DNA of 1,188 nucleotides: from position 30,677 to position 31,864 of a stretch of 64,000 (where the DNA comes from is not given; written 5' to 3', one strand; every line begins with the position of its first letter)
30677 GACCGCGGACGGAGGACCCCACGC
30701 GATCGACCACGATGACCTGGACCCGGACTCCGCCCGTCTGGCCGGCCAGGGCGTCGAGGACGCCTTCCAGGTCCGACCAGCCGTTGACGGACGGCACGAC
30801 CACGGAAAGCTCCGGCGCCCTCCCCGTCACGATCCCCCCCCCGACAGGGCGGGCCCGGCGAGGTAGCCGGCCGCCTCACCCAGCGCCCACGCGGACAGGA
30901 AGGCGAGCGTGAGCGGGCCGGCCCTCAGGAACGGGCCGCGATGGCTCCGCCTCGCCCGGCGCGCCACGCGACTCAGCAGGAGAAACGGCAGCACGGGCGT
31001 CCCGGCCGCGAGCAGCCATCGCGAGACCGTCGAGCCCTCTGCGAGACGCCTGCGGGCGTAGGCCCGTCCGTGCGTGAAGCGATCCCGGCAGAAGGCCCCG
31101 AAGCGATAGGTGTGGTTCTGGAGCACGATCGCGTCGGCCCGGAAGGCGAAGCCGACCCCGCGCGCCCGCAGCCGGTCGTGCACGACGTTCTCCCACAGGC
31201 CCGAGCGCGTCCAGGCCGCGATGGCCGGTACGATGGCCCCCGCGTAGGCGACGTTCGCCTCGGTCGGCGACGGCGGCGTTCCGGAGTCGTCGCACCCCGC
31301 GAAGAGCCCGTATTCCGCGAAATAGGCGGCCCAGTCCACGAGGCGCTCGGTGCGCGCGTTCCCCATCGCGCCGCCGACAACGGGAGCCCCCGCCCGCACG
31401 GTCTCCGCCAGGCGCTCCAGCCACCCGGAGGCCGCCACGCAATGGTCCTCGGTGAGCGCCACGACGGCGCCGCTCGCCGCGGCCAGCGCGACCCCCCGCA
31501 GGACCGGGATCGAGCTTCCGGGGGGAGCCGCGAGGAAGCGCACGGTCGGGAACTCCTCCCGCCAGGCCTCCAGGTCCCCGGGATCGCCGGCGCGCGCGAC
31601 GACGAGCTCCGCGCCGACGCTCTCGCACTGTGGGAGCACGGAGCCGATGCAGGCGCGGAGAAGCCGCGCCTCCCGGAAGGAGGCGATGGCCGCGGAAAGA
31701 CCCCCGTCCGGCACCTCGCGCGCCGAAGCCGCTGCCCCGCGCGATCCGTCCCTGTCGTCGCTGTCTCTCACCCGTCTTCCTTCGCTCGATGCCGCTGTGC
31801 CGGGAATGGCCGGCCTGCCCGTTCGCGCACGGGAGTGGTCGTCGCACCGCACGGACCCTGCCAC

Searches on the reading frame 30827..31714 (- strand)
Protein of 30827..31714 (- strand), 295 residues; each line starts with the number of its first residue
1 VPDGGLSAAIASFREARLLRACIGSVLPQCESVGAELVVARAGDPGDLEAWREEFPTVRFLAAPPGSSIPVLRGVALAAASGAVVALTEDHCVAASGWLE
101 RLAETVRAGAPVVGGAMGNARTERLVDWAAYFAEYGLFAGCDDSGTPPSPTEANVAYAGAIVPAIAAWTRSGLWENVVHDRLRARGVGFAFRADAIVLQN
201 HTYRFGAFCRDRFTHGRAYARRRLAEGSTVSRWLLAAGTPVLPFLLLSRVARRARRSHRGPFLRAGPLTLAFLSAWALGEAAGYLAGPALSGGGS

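Call 9: search_protein_families(library=pfam, proteins=[window:30827-31714:-], max_evalue=0.001)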
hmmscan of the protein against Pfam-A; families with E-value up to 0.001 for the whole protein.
window:30827-31714:- (295 aa): 1 family
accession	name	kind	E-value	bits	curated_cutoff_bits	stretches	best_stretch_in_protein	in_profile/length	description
PF00535.33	Glycos_transf_2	-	7.8e-06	26.3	23.3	1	7-130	1-128/168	Glycosyl transferase family 2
